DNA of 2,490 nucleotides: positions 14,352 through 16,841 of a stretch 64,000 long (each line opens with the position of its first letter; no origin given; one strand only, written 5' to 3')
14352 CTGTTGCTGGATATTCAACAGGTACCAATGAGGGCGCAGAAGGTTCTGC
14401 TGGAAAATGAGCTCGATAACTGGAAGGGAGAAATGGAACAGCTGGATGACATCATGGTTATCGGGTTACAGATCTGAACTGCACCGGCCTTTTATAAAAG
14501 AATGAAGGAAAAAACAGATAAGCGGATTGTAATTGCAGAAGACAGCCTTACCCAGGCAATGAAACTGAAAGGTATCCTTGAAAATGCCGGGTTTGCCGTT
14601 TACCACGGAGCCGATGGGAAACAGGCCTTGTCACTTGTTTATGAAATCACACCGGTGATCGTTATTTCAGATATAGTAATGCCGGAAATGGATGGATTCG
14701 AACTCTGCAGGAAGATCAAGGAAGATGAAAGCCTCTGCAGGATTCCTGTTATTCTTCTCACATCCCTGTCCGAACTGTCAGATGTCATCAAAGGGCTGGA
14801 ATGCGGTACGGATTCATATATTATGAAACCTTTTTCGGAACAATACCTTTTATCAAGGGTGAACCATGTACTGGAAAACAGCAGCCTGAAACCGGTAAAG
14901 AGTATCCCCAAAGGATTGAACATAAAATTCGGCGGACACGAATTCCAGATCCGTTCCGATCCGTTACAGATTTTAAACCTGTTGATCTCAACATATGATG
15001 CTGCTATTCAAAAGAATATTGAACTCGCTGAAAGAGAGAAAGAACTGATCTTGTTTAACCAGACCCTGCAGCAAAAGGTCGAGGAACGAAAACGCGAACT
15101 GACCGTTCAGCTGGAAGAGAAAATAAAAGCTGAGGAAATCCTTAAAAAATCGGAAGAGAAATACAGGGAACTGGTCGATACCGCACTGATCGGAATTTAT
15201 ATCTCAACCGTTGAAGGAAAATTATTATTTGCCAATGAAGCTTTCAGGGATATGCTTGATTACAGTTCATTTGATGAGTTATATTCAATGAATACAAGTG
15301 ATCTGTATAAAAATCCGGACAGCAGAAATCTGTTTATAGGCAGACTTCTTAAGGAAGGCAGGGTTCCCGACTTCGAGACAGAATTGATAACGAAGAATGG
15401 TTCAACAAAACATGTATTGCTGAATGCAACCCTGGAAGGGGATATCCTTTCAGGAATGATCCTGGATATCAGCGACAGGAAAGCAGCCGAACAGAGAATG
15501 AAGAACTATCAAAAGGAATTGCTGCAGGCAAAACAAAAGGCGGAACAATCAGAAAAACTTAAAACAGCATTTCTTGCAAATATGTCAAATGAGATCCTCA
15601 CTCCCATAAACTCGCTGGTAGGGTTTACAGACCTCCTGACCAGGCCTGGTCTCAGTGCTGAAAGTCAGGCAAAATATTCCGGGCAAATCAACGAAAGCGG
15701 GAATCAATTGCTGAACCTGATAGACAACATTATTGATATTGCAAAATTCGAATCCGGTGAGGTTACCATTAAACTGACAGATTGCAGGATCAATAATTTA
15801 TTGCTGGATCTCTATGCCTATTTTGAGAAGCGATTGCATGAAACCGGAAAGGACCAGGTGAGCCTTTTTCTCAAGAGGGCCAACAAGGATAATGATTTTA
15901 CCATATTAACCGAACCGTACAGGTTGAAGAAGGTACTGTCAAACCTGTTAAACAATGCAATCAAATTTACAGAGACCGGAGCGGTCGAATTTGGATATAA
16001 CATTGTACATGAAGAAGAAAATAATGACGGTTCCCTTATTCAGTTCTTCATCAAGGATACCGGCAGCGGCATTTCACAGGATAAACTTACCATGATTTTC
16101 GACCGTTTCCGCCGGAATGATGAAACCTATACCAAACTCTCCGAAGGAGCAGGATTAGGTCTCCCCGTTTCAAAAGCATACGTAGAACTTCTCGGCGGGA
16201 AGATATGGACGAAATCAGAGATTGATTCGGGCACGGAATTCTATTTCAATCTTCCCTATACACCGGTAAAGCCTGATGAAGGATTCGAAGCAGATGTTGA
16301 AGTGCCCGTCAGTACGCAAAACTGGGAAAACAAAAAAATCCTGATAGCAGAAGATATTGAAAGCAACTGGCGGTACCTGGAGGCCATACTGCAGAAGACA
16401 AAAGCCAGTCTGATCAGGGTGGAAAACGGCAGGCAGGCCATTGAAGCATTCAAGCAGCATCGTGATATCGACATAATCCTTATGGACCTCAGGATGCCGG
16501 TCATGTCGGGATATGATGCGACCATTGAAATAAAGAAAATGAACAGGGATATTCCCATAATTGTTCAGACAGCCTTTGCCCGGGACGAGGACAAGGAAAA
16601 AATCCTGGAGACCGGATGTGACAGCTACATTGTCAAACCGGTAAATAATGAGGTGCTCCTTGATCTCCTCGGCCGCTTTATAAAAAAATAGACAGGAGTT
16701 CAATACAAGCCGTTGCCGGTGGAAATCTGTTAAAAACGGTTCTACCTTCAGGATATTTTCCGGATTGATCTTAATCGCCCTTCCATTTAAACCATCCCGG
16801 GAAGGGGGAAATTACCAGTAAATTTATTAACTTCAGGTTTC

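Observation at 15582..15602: Third hybrid kinase has Asn instead of the phospho-accepting His (pseudo-kinase?)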

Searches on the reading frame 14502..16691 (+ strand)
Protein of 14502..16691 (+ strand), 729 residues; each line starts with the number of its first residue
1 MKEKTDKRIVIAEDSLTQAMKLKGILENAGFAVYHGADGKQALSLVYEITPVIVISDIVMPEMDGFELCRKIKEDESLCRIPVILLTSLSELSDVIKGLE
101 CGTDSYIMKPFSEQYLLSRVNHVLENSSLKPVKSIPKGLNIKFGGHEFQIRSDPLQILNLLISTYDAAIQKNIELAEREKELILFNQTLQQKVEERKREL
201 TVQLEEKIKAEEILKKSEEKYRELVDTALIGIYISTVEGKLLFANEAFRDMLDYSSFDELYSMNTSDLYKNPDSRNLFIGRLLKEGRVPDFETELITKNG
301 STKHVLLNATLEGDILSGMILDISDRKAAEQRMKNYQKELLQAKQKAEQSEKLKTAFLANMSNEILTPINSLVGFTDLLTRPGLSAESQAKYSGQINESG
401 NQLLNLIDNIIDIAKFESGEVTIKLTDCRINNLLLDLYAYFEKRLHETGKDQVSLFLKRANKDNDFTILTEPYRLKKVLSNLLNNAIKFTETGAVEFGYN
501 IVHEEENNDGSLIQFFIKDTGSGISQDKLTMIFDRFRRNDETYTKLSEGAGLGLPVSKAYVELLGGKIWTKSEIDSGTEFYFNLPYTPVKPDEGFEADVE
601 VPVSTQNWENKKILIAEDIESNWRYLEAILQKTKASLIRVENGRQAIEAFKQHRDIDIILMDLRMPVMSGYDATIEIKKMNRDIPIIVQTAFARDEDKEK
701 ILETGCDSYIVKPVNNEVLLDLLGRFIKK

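Call 7: search_protein_families(library=pfam, proteins=[window:14502-16691:+])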
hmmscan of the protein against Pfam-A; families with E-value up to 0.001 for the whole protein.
window:14502-16691:+ (729 aa): 6 families
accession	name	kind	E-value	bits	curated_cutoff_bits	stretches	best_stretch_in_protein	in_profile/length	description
PF00072.30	Response_reg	-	1.1e-47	161.2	30.2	2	613-722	1-109/111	Response regulator receiver domain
PF02518.31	HATPase_c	-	4.7e-25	88.6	26.4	1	472-587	3-110/111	Histidine kinase-, DNA gyrase B-, and HSP90-like ATPase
PF00512.31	HisKA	-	8.7e-14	51.8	26.9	1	354-419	2-66/66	His Kinase A (phospho-acceptor) domain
PF13426.13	PAS_9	-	1.2e-09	38.8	27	1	231-324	3-102/103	PAS domain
PF00989.32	PAS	-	3.3e-07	30.8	22.6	1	219-315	1-99/113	PAS fold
PF13188.13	PAS_8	-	6.9e-06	26.2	21.8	1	219-259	1-40/65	PAS domain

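Call 10: find_homologous_proteins(query=window:14502-16691:+)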
Query window:14502-16691:+ (729 aa): 6537 proteins with E <= 0.001 among 8000 candidates; the best 120 are listed.
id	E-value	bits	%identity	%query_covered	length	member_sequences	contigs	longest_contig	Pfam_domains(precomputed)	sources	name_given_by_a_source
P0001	0.0e+0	1593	100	100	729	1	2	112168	PF13426.14,PF13188.14,PF02518.32,PF00512.32,PF00989.32,PF00072.31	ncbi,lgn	-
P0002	0.0e+0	1168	73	100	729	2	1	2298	PF13426.14,PF02518.32,PF00512.32,PF00072.31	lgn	-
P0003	0.0e+0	1026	64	100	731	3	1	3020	PF13426.14,PF02518.32,PF00512.32,PF00072.31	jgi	-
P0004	3.0e-290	983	60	99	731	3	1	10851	PF13426.14,PF13188.14,PF02518.32,PF00512.32,PF00989.32,PF00072.31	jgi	jgi:PAS domain S-box-containing protein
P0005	3.7e-289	979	60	100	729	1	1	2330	PF13426.14,PF13188.14,PF02518.32,PF00512.32,PF00989.32,PF00072.31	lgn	-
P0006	6.7e-286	968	61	99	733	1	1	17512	PF13426.14,PF13188.14,PF02518.32,PF00512.32,PF00989.32,PF00072.31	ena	-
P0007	5.6e-284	962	60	99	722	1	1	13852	PF13426.14,PF13188.14,PF02518.32,PF00512.32,PF03709.22,PF00072.31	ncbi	-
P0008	1.8e-283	960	60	99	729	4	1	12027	PF13426.14,PF02518.32,PF00512.32,PF00989.32,PF00072.31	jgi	jgi:PAS domain S-box-containing protein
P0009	3.6e-275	933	58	99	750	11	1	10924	PF13426.14,PF13188.14,PF02518.32,PF00512.32,PF00989.32,PF00072.31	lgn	-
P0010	2.1e-273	927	58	99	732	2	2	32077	PF13426.14,PF13188.14,PF02518.32,PF00512.32,PF00989.32,PF00072.31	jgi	jgi:PAS domain S-box-containing protein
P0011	1.2e-266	905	56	100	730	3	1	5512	PF13426.14,PF13188.14,PF02518.32,PF00512.32,PF00989.32,PF00072.31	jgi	-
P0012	3.4e-266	903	57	99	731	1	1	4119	PF02518.32,PF00512.32,PF00989.32,PF00072.31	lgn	-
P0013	1.0e-260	885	56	99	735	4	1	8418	PF13426.14,PF13188.14,PF02518.32,PF00512.32,PF00989.32,PF00072.31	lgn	-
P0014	2.1e-260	884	56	99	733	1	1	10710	PF13426.14,PF02518.32,PF00512.32,PF00989.32,PF00072.31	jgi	jgi:PAS domain S-box-containing protein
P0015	1.9e-249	848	55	100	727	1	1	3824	PF13426.14,PF13188.14,PF02518.32,PF00512.32,PF00989.32,PF00072.31,PF20161.6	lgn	-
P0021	1.9e-246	838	53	99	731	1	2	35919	PF13426.14,PF13188.14,PF02518.32,PF00512.32,PF23198.2,PF00989.32,PF00072.31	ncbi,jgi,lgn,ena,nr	ncbi:MAG: response regulator [Bacteroidales bacterium]|nr:response regulator [Bacteroidales bacteriu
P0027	2.8e-228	778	52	98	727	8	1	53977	PF02518.32,PF00512.32,PF00989.32,PF00072.31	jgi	jgi:PAS domain S-box-containing protein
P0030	4.0e-215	734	48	99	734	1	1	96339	PF13426.14,PF02518.32,PF00512.32,PF00989.32,PF00072.31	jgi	jgi:PAS domain S-box-containing protein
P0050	1.6e-155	537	45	80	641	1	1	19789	PF13426.14,PF13188.14,PF02518.32,PF00512.32,PF00989.32,PF00072.31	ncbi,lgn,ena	-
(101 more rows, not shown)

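Call 15: find_encoding_contigs(protein=P0001, flank=10000, max_places=3)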
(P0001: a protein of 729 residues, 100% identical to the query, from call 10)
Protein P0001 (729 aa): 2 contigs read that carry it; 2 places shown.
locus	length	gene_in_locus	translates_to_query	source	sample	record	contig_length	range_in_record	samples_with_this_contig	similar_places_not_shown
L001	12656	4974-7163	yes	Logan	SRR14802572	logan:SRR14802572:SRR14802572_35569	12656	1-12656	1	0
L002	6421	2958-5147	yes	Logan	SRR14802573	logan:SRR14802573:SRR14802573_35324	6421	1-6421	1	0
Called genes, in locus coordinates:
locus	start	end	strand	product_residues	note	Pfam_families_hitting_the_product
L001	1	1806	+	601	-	?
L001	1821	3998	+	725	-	PF00072:Response_reg, PF03709:OKR_DC_1_N (faint), PF23198:PDE8A_N (faint), PF00989:PAS (weak), PF13426:PAS_9, PF00512:HisKA, PF02518:HATPase_c, PF00072:Response_reg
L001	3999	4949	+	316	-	PF07228:SpoIIE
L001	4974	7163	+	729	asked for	PF00072:Response_reg, PF00989:PAS (weak), PF13188:PAS_8 (faint), PF13426:PAS_9, PF00512:HisKA, PF02518:HATPase_c, PF00072:Response_reg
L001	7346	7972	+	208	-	PF00072:Response_reg, PF00196:GerE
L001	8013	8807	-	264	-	-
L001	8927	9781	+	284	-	-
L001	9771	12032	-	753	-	PF19313:DUF5916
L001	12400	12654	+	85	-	?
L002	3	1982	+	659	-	?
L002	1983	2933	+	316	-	PF07228:SpoIIE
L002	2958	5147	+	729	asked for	PF00072:Response_reg, PF00989:PAS (weak), PF13188:PAS_8 (faint), PF13426:PAS_9, PF00512:HisKA, PF02518:HATPase_c, PF00072:Response_reg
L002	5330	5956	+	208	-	PF00072:Response_reg, PF00196:GerE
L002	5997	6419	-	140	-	?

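Call 16: find_encoding_contigs(protein=P0030, flank=10000, max_places=2)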
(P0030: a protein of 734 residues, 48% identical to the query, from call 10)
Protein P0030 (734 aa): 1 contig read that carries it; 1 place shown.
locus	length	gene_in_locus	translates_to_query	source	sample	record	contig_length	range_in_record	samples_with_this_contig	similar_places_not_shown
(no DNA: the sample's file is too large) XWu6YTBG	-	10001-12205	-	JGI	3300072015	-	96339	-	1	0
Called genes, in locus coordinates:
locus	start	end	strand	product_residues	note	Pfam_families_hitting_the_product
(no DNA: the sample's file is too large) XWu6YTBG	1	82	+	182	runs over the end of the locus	PF01584:CheW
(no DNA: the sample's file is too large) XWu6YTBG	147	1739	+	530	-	PF01739:CheR, PF00515:TPR_1 (faint), PF07719:TPR_2 (faint)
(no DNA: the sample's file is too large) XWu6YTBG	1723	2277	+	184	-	PF01584:CheW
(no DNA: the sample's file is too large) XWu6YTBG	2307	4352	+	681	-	PF02743:dCache_1, PF00672:HAMP, PF00015:MCPsignal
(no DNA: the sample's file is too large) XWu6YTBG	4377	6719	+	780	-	PF01627:Hpt, PF02518:HATPase_c, PF01584:CheW, PF00072:Response_reg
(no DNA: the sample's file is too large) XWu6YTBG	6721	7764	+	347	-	PF00072:Response_reg, PF01339:CheB_methylest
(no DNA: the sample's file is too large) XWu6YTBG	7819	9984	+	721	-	PF00072:Response_reg, PF00989:PAS, PF13426:PAS_9, PF00512:HisKA, PF02518:HATPase_c, PF00072:Response_reg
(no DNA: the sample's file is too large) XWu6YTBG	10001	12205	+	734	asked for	PF00072:Response_reg, PF00989:PAS (weak), PF13426:PAS_9, PF00512:HisKA, PF02518:HATPase_c, PF00072:Response_reg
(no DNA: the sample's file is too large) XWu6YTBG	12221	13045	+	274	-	PF03705:CheR_N, PF01739:CheR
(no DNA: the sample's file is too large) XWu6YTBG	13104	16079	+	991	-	PF12729:4HB_MCP_1 (weak), PF00672:HAMP, PF00512:HisKA, PF02518:HATPase_c, PF13589:HATPase_c_3 (weak), PF00072:Response_reg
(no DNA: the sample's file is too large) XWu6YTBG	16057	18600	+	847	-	PF00072:Response_reg, PF00989:PAS, PF08448:PAS_4, PF13188:PAS_8 (weak), PF13426:PAS_9 (weak), PF00512:HisKA, PF02518:HATPase_c, PF00072:Response_reg, +1 more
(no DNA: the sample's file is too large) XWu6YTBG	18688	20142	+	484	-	PF00072:Response_reg, PF00158:Sigma54_activat, PF14532:Sigma54_activ_2, PF07728:AAA_5, PF25601:AAA_lid_14, PF02954:HTH_8 (weak)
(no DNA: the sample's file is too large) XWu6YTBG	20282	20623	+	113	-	PF00085:Thioredoxin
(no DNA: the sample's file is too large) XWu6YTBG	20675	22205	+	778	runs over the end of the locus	PF13432:TPR_16 (faint), PF14559:TPR_19 (faint), PF07676:PD40 (weak), PF00691:OmpA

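Call 17: find_encoding_contigs(protein=P0027, flank=10000, max_places=1)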
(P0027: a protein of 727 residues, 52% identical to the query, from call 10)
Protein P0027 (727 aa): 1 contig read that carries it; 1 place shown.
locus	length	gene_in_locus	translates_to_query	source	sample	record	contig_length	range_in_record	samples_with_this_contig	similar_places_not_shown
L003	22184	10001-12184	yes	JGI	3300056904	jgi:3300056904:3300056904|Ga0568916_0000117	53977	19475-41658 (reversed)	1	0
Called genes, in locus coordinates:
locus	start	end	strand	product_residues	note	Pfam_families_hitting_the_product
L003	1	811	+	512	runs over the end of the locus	PF13431:TPR_17 (faint), PF01739:CheR, PF00515:TPR_1 (faint), PF07719:TPR_2 (faint), PF13181:TPR_8 (faint), PF13432:TPR_16 (weak), PF12895:ANAPC3, PF14559:TPR_19 (weak), +3 more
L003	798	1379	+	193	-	PF01584:CheW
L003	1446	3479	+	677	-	PF00672:HAMP, PF00015:MCPsignal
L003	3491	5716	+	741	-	PF01627:Hpt, PF02518:HATPase_c, PF01584:CheW, PF00072:Response_reg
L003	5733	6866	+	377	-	PF00072:Response_reg, PF01339:CheB_methylest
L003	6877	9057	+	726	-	PF00072:Response_reg, PF00989:PAS (faint), PF13426:PAS_9 (weak), PF00512:HisKA, PF02518:HATPase_c, PF00072:Response_reg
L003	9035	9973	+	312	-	PF07228:SpoIIE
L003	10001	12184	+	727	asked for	PF00072:Response_reg, PF00989:PAS (weak), PF00512:HisKA, PF02518:HATPase_c, PF00072:Response_reg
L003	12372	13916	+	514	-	PF08448:PAS_4, PF00989:PAS, PF13188:PAS_8, PF08448:PAS_4, PF13426:PAS_9, PF08447:PAS_3, PF02518:HATPase_c, PF14501:HATPase_c_5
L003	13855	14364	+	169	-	PF00072:Response_reg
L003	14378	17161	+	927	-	PF00072:Response_reg, PF13426:PAS_9, PF00989:PAS, PF13426:PAS_9, PF00989:PAS, PF08448:PAS_4, PF13185:GAF_2, PF00512:HisKA, +6 more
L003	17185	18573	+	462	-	PF00512:HisKA, PF02518:HATPase_c, PF00072:Response_reg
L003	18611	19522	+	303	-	-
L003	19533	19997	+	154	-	-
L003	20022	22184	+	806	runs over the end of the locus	PF07676:PD40 (faint), PF00691:OmpA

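Call 18: find_encoding_contigs(protein=P0021, flank=10000, max_places=1)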
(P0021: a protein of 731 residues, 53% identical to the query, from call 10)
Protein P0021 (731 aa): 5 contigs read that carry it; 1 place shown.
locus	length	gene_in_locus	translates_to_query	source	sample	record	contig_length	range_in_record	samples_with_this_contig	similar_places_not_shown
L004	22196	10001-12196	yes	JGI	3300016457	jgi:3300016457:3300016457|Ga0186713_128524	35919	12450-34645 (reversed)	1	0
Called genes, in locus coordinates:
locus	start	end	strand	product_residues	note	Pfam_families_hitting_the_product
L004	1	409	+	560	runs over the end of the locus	?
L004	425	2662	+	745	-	PF01627:Hpt, PF02518:HATPase_c, PF01584:CheW, PF00072:Response_reg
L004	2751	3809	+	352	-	PF00072:Response_reg, PF01339:CheB_methylest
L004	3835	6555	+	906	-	PF00072:Response_reg, PF13185:GAF_2 (weak), PF00512:HisKA, PF02518:HATPase_c, PF00072:Response_reg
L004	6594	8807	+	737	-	PF00072:Response_reg, PF13426:PAS_9 (weak), PF00512:HisKA, PF02518:HATPase_c, PF00072:Response_reg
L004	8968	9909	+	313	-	PF07228:SpoIIE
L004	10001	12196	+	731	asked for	PF00072:Response_reg, PF23198:PDE8A_N (faint), PF00989:PAS (weak), PF13188:PAS_8 (weak), PF13426:PAS_9 (weak), PF00512:HisKA, PF02518:HATPase_c, PF00072:Response_reg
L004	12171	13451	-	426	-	PF07291:MauE, PF07681:DoxX (weak)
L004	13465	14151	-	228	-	PF02223:Thymidylate_kin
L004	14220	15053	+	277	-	PF00809:Pterin_bind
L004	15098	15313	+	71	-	PF19293:CdaA_N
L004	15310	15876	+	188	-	PF02457:DAC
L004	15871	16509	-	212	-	PF02660:G3P_acyltransf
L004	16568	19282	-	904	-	PF01326:PPDK_N, PF00391:PEP-utilizers, PF02896:PEP-utilizers_C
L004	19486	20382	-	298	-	PF02899:Phage_int_SAM_1, PF13495:Phage_int_SAM_4 (faint), PF00589:Phage_integrase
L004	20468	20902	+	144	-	PF01220:DHquinase_II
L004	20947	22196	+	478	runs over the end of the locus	PF00224:PK, PF03328:HpcH_HpaI (weak), PF02887:PK_C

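Call 19: find_encoding_contigs(protein=P0050, flank=10000, max_places=1)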
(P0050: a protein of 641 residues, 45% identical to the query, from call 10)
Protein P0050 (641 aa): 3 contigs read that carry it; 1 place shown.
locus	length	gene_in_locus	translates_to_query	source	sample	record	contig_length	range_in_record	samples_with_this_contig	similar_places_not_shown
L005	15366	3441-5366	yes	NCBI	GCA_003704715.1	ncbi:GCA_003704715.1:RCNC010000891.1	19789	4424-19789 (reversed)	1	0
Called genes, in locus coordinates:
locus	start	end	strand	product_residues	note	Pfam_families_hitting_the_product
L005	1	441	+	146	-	?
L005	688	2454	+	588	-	PF00072:Response_reg, PF00989:PAS (weak), PF13426:PAS_9 (weak), PF00512:HisKA, PF02518:HATPase_c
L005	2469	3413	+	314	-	PF07228:SpoIIE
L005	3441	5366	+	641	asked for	PF00989:PAS, PF13188:PAS_8, PF13426:PAS_9, PF00512:HisKA, PF02518:HATPase_c, PF00072:Response_reg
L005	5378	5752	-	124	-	-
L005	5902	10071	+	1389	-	PF13426:PAS_9, PF13426:PAS_9, PF00989:PAS, PF08447:PAS_3, PF00989:PAS, PF08448:PAS_4, PF13426:PAS_9, PF08447:PAS_3, +12 more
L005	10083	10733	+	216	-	PF00072:Response_reg, PF00196:GerE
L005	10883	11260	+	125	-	PF00072:Response_reg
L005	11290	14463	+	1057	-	PF00072:Response_reg, PF13426:PAS_9, PF00989:PAS, PF08447:PAS_3, PF08448:PAS_4, PF13426:PAS_9, PF00512:HisKA, PF02518:HATPase_c, +3 more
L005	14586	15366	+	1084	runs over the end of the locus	PF13185:GAF_2, PF00989:PAS, PF13426:PAS_9, PF00989:PAS, PF13426:PAS_9, PF00989:PAS, PF08448:PAS_4, PF13426:PAS_9, +11 more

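Call 27: find_related_loci(query=A1, collection=genome_contigs, flank=10000)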
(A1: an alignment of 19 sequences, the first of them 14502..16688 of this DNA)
Query A1 (729 aa) in genome_contigs; peptide patterns used: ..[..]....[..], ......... (x = any residue, [..] = any of these).
598 stretches matched a pattern (row limit reached: there are more); 537 encode a relative of the query (tblastn E <= 1e-3); the best 80 are kept; 78 distinct loci.
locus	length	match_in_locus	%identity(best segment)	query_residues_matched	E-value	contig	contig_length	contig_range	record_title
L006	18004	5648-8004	59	9-728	0e+0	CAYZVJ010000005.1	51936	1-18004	MAG TPA_asm: uncultured Rikenellaceae bacterium isolate SRP214966_co4_470 genome assembly, contig: NODE_352_length_51936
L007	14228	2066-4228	55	9-727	0e+0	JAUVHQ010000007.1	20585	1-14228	MAG: Bacteroidota bacterium isolate CSMAG_406 CSMAG_406_k141_132711_length_20585_cov_9.4541, whole genome shotgun sequen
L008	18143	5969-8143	58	9-728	0e+0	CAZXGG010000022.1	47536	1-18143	MAG TPA_asm: uncultured Rikenellaceae bacterium isolate SRP214966_co2_435 genome assembly, contig: NODE_781_length_47536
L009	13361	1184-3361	53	4-727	0e+0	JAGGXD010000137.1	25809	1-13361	MAG: Bacteroidales bacterium isolate AUK143 PB_MBMC_097_c_000000000186, whole genome shotgun sequence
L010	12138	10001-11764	58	1-728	0e+0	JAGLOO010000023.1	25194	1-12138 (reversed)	MAG: Bacteroidales bacterium isolate RS_7_37 ROV157_7.bin.37.fa_23, whole genome shotgun sequence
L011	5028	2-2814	43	1-727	0e+0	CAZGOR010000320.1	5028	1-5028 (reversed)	MAG TPA_asm: uncultured Bacteroides sp. isolate binchicken_co116_246 genome assembly, contig: NODE_21274_length_5028_cov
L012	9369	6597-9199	43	5-729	0e+0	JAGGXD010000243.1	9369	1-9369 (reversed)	MAG: Bacteroidales bacterium isolate AUK143 PB_MBMC_097_c_000000000177, whole genome shotgun sequence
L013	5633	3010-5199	42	1-729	0e+0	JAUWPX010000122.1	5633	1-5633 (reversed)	MAG: Bacteroidota bacterium isolate CSMAG_2487 CSMAG_2487_k141_361259_length_5633_cov_8.9581, whole genome shotgun seque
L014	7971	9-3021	57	1-729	0e+0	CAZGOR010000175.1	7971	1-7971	MAG TPA_asm: uncultured Bacteroides sp. isolate binchicken_co116_246 genome assembly, contig: NODE_10695_length_7971_cov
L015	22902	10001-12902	37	6-727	6e-144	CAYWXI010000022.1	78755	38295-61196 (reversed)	MAG TPA_asm: uncultured Bacteroidales bacterium isolate SRP167671_co1_176 genome assembly, contig: NODE_303_length_78755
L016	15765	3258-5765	37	1-714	5e-138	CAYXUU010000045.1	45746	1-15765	MAG TPA_asm: uncultured Bacteroidales bacterium isolate SRP167671_co1_178 genome assembly, contig: NODE_876_length_45746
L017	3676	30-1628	41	6-727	5e-136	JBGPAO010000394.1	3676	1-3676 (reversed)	MAG: Bacteroidia bacterium isolate OBJ_0618_130150_127 k141_5080866_length_3676_cov_8.0000, whole genome shotgun sequenc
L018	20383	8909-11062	52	9-725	0e+0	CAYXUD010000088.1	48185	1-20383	MAG TPA_asm: uncultured Bacteroides sp. isolate SRP185410_co1_383 genome assembly, contig: k141_566479, whole genome sho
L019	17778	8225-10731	36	1-725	1e-117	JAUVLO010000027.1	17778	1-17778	MAG: Methanosarcinales archaeon isolate CSMAG_508 CSMAG_508_k141_331518_length_17778_cov_60.0000, whole genome shotgun s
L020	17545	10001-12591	35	1-725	2e-114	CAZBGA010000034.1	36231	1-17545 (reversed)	MAG TPA_asm: uncultured Treponemataceae bacterium isolate binchicken_co3_301 genome assembly, contig: NODE_3446_length_3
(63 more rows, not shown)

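Call 30: list_cluster_members(proteins=[P0001])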
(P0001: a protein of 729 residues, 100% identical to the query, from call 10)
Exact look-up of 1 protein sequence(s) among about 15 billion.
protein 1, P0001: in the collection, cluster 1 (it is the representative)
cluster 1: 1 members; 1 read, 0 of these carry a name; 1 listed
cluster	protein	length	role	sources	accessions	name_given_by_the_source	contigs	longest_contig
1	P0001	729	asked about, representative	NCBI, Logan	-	-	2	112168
